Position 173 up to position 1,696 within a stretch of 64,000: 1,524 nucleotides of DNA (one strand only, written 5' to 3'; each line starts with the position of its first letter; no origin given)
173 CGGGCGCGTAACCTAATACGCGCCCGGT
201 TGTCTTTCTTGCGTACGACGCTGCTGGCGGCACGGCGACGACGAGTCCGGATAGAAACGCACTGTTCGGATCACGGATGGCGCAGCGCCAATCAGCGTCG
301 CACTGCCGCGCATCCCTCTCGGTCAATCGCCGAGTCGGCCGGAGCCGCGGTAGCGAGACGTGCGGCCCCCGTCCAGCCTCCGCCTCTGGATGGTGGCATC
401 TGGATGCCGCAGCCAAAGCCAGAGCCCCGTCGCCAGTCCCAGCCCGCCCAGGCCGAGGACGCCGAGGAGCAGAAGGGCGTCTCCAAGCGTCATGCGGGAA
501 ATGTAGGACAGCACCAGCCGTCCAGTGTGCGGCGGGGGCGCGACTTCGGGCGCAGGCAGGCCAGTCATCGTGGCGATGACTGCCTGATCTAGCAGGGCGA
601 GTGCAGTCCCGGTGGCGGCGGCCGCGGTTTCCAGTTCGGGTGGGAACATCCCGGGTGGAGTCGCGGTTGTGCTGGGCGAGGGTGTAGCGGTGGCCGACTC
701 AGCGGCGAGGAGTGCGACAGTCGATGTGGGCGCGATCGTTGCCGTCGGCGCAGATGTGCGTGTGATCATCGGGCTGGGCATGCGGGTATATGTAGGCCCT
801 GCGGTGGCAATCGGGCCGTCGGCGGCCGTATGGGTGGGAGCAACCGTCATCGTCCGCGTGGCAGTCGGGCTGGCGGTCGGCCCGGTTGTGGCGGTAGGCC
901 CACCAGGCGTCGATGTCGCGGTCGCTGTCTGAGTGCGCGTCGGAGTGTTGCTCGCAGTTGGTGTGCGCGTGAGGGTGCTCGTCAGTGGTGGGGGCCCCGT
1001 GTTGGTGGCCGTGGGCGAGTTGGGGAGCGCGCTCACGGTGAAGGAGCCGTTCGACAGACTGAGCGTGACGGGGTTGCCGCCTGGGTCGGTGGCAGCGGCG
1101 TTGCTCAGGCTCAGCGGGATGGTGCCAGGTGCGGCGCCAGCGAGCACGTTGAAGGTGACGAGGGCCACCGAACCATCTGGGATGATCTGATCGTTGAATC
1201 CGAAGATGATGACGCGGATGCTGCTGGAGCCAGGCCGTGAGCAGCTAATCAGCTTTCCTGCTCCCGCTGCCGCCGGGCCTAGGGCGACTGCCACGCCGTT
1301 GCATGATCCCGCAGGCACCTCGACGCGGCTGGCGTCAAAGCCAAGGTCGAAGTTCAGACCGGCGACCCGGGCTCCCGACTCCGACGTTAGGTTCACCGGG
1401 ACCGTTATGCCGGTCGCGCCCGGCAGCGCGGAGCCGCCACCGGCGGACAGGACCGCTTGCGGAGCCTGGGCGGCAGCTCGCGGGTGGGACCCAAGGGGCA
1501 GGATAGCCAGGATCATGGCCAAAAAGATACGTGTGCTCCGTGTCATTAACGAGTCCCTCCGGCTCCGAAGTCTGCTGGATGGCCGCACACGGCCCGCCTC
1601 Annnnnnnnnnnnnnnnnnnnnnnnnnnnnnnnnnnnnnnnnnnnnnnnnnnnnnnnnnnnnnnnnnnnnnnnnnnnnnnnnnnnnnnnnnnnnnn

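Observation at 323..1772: Adjacent dockerin and cohesin genes: a one-enzyme, membrane-tethered cellulosome-like module in a probable Chloroflexota genome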

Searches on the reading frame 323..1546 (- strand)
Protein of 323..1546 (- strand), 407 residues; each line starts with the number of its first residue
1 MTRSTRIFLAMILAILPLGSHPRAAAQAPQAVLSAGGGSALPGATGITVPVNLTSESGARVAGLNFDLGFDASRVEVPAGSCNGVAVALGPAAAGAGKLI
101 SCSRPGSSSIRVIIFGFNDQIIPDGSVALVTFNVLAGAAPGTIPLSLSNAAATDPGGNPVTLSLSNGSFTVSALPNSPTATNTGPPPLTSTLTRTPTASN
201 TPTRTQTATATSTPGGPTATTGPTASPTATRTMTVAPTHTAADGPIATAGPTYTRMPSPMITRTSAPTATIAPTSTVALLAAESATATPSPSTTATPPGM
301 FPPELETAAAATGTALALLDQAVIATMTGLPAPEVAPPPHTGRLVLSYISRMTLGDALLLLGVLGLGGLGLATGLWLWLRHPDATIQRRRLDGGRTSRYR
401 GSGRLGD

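Call 3: search_protein_families(library=pfam, proteins=[window:323-1546:-], max_evalue=1)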
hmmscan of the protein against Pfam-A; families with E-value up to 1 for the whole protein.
window:323-1546:- (407 aa): 1 family
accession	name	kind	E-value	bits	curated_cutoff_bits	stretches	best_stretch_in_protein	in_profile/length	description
PF00963.24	Cohesin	-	2.9e-07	31.2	24.1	1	47-171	16-139/139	Cohesin domain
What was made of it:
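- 323..1546 (-): Cohesin anchor gene (407 aa from ATG 1546; stop codon 323-325). Pfam Cohesin 31.2 bits against a cut-off of 24.1 (call 3).
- On Cohesin domain (Pfam PF00963; type I-like): 31.2 bits against a cut-off of 24.1, aa 47-171 (call 3).
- Checked: a Pfam Cohesin match at aa 47-171 (31.2 bits, cut-off 24.1; call 3);
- Both modules pass curated Pfam cut-offs (call 3).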

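Call 4: search_protein_families(library=ncbifam, proteins=[window:323-1546:-], max_evalue=1)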
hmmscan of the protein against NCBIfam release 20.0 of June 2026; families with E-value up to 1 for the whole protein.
window:323-1546:- (407 aa): 1 family
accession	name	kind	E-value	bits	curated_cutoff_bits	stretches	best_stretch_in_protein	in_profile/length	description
NF007498.0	PRK10091.1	equivalog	0.31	9.9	499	1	25-80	305-362/390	MFS transporter AraJ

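Call 12: find_homologous_proteins(query=window:323-1546:-, max_evalue=0.001)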
Query window:323-1546:- (407 aa): 38 proteins with E <= 0.001 among 8000 candidates.
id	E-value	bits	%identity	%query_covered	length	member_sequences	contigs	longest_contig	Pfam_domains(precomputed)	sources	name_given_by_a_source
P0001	1.3e-245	833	100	100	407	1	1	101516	PF00963.25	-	-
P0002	3.9e-79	285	52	75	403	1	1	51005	PF00963.25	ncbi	-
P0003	1.2e-78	283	51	87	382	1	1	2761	PF00963.25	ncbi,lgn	ncbi:MAG: cohesin domain-containing protein [Chloroflexota bacterium]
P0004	1.2e-76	277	53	83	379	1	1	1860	PF00963.25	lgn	-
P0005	5.8e-72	261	55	44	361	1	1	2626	PF00963.25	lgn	-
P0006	1.6e-59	220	45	70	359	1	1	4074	PF00963.25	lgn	-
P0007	2.3e-56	210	47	90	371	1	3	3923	PF00963.25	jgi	jgi:hypothetical protein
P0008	3.9e-56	209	40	89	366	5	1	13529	PF00963.25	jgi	-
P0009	4.2e-56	209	52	37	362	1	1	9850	PF00963.25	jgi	jgi:hypothetical protein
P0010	9.3e-55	205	56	35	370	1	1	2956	PF00963.25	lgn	-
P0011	3.3e-54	203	44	78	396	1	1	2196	PF00963.25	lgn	-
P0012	7.8e-54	202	46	87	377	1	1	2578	PF00963.25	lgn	-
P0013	4.7e-53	199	50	62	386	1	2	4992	PF00963.25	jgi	jgi:hypothetical protein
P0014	2.4e-52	197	48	75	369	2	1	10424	PF00963.25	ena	-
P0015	5.4e-52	195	61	36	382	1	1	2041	PF00963.25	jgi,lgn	jgi:hypothetical protein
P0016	3.3e-51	193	49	51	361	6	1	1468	PF00963.25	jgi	-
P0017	1.1e-49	188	58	44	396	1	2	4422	PF00963.25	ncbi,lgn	-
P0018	5.8e-49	186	42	67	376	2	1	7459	PF00963.25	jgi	jgi:hypothetical protein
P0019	3.4e-45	173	39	88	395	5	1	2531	PF00963.25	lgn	-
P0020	8.6e-42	162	42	81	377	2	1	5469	PF00963.25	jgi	jgi:hypothetical protein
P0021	1.0e-41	162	42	84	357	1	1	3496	PF00963.25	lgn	-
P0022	2.1e-41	161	42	75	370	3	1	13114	PF00963.25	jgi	jgi:hypothetical protein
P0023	3.4e-41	160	44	83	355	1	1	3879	PF00963.25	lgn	-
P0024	1.8e-39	154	45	77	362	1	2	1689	PF00963.25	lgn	-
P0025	4.3e-38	150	39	82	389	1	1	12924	PF00963.25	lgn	-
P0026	4.0e-37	147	40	92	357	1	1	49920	PF00963.25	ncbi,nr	ncbi:MAG: hypothetical protein BMS9Abin28_1343 [Anaerolineae bacterium]|nr:MAG: hypothetical protein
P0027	8.8e-37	145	42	71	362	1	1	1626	PF00963.25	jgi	-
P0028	1.9e-35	141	39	78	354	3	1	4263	PF00963.25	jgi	jgi:hypothetical protein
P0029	5.2e-30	123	36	79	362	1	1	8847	PF00963.25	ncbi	-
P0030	1.1e-28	119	41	72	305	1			PF00963.25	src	-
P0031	4.9e-25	107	38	83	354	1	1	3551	PF00963.25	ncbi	-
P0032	6.7e-25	106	38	52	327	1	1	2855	PF00963.25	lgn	-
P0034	2.8e-6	45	-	-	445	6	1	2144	PF00963.25,PF17210.10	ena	-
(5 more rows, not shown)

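Call 13: find_encoding_contigs(protein=P0002, flank=10000, max_places=2)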
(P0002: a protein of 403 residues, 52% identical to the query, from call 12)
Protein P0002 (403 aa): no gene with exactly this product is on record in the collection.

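Call 14: find_encoding_contigs(protein=P0026, flank=10000, max_places=2)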
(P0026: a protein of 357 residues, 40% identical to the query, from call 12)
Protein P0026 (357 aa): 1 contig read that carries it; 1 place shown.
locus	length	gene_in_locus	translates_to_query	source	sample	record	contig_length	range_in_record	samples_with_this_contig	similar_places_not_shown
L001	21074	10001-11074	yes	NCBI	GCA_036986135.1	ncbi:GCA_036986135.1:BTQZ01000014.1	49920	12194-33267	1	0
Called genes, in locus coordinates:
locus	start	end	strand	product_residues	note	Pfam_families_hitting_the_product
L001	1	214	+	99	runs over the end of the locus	PF01541:GIY-YIG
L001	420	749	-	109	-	PF02311:AraC_binding (weak), PF07883:Cupin_2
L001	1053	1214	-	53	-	-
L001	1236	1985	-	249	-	PF13581:HATPase_c_2, PF02518:HATPase_c (weak)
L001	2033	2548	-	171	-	PF08803:ydhR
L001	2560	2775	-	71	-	-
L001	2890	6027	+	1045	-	PF03704:BTAD, PF00515:TPR_1 (faint), PF07719:TPR_2 (faint), PF00931:NB-ARC (weak), PF13191:AAA_16 (weak), PF13401:AAA_22 (weak), PF17874:TPR_MalT, PF13424:TPR_12, +3 more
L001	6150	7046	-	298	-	PF01545:Cation_efflux, PF16916:ZT_dimer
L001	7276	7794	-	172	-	-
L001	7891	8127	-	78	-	-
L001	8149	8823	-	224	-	PF02353:CMAS, PF01209:Ubie_methyltran, PF13489:Methyltransf_23, PF05175:MTS, PF06325:PrmA, PF13847:Methyltransf_31, PF08241:Methyltransf_11, PF08242:Methyltransf_12, +4 more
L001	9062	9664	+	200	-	PF00440:TetR_N, PF14278:TetR_C_8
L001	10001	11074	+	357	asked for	PF00963:Cohesin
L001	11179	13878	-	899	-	PF01551:Peptidase_M23, PF13385:Laminin_G_3, PF00404:Dockerin_1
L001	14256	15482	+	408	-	PF00438:S-AdoMet_synt_N, PF02772:S-AdoMet_synt_M, PF02773:S-AdoMet_synt_C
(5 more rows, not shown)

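Call 15: find_encoding_contigs(protein=P0008, flank=10000, max_places=2)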
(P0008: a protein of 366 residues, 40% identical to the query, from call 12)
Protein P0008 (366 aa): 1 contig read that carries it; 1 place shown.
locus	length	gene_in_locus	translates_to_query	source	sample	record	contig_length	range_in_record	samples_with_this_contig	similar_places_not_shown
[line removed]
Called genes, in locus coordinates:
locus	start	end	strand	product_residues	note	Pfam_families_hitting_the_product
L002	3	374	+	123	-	?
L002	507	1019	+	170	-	-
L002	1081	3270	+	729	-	PF04851:ResIII (weak), PF00176:SNF2-rel_dom, PF00270:DEAD (weak), PF04471:Mrr_cat, PF22722:NA-iREase1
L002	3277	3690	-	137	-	PF00072:Response_reg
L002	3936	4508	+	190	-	PF02357:NusG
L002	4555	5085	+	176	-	PF01451:LMWPc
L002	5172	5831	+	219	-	PF00072:Response_reg, PF13384:HTH_23 (faint), PF00196:GerE, PF08281:Sigma70_r4_2 (weak)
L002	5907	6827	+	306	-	PF01073:3Beta_HSD, PF01370:Epimerase, PF02719:Polysacc_synt_2, PF04321:RmlD_sub_bind, PF13460:NAD_binding_10 (weak), PF16363:GDP_Man_Dehyd, PF07993:NAD_binding_4 (weak)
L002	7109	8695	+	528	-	PF00082:Peptidase_S8, PF00404:Dockerin_1 (weak)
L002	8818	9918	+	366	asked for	PF00963:Cohesin (weak)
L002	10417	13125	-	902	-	-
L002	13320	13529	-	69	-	?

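Call 16: find_encoding_contigs(protein=P0022, flank=10000, max_places=2)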
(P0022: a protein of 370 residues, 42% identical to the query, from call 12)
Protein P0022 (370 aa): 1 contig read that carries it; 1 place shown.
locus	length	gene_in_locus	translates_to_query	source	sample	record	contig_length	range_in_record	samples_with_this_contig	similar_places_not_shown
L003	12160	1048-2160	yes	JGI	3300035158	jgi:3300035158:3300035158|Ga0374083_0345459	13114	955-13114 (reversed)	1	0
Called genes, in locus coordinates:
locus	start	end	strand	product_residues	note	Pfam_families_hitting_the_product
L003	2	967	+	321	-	?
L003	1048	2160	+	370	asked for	PF00963:Cohesin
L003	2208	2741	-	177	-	-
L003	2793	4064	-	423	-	PF00082:Peptidase_S8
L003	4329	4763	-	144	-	PF01451:LMWPc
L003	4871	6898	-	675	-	PF00270:DEAD (weak), PF04851:ResIII (weak), PF00176:SNF2-rel_dom, PF00271:Helicase_C, PF04471:Mrr_cat, PF22722:NA-iREase1 (faint)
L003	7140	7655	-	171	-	-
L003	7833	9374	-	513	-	PF01225:Mur_ligase, PF08245:Mur_ligase_M, PF02875:Mur_ligase_C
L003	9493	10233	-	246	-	PF00430:ATP-synt_B, PF00213:OSCP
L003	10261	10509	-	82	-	PF00137:ATP-synt_C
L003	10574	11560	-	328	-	PF00119:ATP-synt_A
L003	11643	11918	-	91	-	PF09527:ATPase_gene1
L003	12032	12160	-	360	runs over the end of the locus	PF00361:Proton_antipo_M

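Call 17: find_encoding_contigs(protein=P0025, flank=10000, max_places=2)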
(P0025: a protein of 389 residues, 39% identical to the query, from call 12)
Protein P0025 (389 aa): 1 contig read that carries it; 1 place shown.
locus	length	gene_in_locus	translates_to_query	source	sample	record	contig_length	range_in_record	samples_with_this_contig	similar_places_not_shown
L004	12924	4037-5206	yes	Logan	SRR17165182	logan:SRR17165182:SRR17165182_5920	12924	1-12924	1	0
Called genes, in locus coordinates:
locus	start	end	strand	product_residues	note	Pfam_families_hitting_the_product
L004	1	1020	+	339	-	?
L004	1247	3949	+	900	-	PF01551:Peptidase_M23 (faint), PF13385:Laminin_G_3, PF00054:Laminin_G_1 (weak), PF02210:Laminin_G_2 (weak), PF00404:Dockerin_1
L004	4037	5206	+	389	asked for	PF00963:Cohesin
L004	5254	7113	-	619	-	PF00082:Peptidase_S8, PF00404:Dockerin_1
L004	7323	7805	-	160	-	PF01451:LMWPc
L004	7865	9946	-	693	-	PF00176:SNF2-rel_dom, PF00271:Helicase_C, PF04471:Mrr_cat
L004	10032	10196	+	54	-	-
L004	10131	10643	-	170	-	-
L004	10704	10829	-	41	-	-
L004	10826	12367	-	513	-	PF01225:Mur_ligase, PF08245:Mur_ligase_M, PF02875:Mur_ligase_C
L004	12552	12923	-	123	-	?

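Call 18: find_encoding_contigs(protein=P0014, flank=10000, max_places=2)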
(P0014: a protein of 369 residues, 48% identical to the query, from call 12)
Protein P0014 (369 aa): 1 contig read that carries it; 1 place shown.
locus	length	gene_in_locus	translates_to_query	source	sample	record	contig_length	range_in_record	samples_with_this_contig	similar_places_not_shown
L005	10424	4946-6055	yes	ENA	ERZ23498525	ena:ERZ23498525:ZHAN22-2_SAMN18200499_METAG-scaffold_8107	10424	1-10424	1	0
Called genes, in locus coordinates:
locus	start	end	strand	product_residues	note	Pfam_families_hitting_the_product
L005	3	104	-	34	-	?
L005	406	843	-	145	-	-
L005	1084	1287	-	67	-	-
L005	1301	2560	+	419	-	PF07602:DUF1565 (weak), PF22842:Pel9A-like_beta_helix, PF05048:NosD (faint), PF13229:Beta_helix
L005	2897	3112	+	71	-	-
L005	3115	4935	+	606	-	PF07602:DUF1565 (faint), PF22842:Pel9A-like_beta_helix, PF05048:NosD (faint), PF13229:Beta_helix, PF00404:Dockerin_1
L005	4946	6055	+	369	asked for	PF00963:Cohesin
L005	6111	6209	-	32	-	-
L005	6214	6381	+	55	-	-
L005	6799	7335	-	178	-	-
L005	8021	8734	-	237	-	-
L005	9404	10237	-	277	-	PF02666:PS_Dcarbxylase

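Call 19: find_encoding_contigs(protein=P0009, flank=10000, max_places=2)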
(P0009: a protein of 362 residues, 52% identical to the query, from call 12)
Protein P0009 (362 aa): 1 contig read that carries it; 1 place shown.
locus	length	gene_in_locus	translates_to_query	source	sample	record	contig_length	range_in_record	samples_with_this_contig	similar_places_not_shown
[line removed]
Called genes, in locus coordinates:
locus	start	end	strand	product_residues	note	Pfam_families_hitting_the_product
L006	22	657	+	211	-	PF00072:Response_reg, PF00196:GerE, PF08281:Sigma70_r4_2 (weak), PF13384:HTH_23 (weak), PF13936:HTH_38 (weak)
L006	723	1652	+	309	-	PF01073:3Beta_HSD, PF01370:Epimerase, PF02719:Polysacc_synt_2, PF04321:RmlD_sub_bind, PF05368:NmrA (weak), PF07993:NAD_binding_4 (faint), PF13460:NAD_binding_10, PF16363:GDP_Man_Dehyd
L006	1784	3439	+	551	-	PF00082:Peptidase_S8, PF00404:Dockerin_1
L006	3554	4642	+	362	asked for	PF00963:Cohesin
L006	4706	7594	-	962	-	PF13385:Laminin_G_3 (weak), PF00404:Dockerin_1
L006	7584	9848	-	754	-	?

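Call 24: find_related_loci(query=A2, collection=genome_contigs, flank=10000)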
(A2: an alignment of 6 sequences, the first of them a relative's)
Query A2 (407 aa) in genome_contigs; peptide patterns used: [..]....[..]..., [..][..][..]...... (x = any residue, [..] = any of these).
475 stretches matched a pattern, but none encodes a relative of the query by tblastn (E <= 1e-3).
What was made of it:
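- Tried and rejected: A scan with a 6-sequence alignment found nothing: the Ala-rich helix patterns gave 475 false candidates (call 24).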

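Call 30: find_encoding_contigs(protein=P0001, flank=10000, max_places=3)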
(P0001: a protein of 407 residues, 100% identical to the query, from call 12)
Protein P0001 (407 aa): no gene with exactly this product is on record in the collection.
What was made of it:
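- Tried and rejected: The window's own anchor (P0001) and its best homologue (P0002) were not on record (calls 13, 30).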

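Call 49: predict_structure(alignment_id=A1)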
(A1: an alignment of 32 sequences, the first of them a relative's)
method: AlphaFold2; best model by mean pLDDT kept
length: 407 residues; sequences in the alignment: 32
mean_pLDDT: 72.5   pTM: 0.49
mean pLDDT of the five models: 72.5, 72.4, 71.7, 70.9, 70.3
residues with pLDDT >= 90: 152; 70-90: 63; 50-70: 100; < 50: 92
segments of 3 or more residues with pLDDT < 50: 198-202, 204-213, 215-217, 225-227, 231-235, 241-243, 245-247, 255-287, 341-344
pLDDT, mean of each block of 10 residues (from residue 1): 81 77 69 98 98 96 98 97 95 97 96 95 98 97 98 96 98 85 62 47 43 46 47 47 47 46 39 38 45 61 67 73 64 52 51 79 90 90 58 53 51
secondary structure, 60 per line:
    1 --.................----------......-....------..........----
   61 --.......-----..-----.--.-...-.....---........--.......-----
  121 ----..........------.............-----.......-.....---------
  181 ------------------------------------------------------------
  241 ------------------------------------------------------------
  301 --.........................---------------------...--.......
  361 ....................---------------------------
elements in order: H3-19 E30-35 E37-40 E47-56 E63-69 E87-89 H91-95 E99-106 E109-115 E125-134 E141-153 E159-165 E167-171 H303-327 H354-380
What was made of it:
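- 1466..1546 (-): Signal peptide (aa 1-27, ...AAAQA, cleavage site inferred). AF2 helix at aa 3-19 (call 49).
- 1034..1459 (-): Cohesin domain (aa 30-171), type I-like beta-sandwich. AF2 pLDDT 95-98 (call 49).
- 647..1024 (-): Thr/Pro/Ala-rich stalk (aa 175-300). AF2 predicts disorder (call 49).
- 566..640 (-): Conserved Ala/Thr-rich helix (aa 303-327, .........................); function unknown. AF2 helix at aa 303-327 with pLDDT 60-73 (call 49).
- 407..487 (-): C-terminal transmembrane helix (aa 354-380). AF2 helix at aa 354-380 with pLDDT up to 90 (call 49).
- On Cohesin domain (Pfam PF00963; type I-like): AF2 pLDDT 95-98 over aa 30-171 (call 49).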
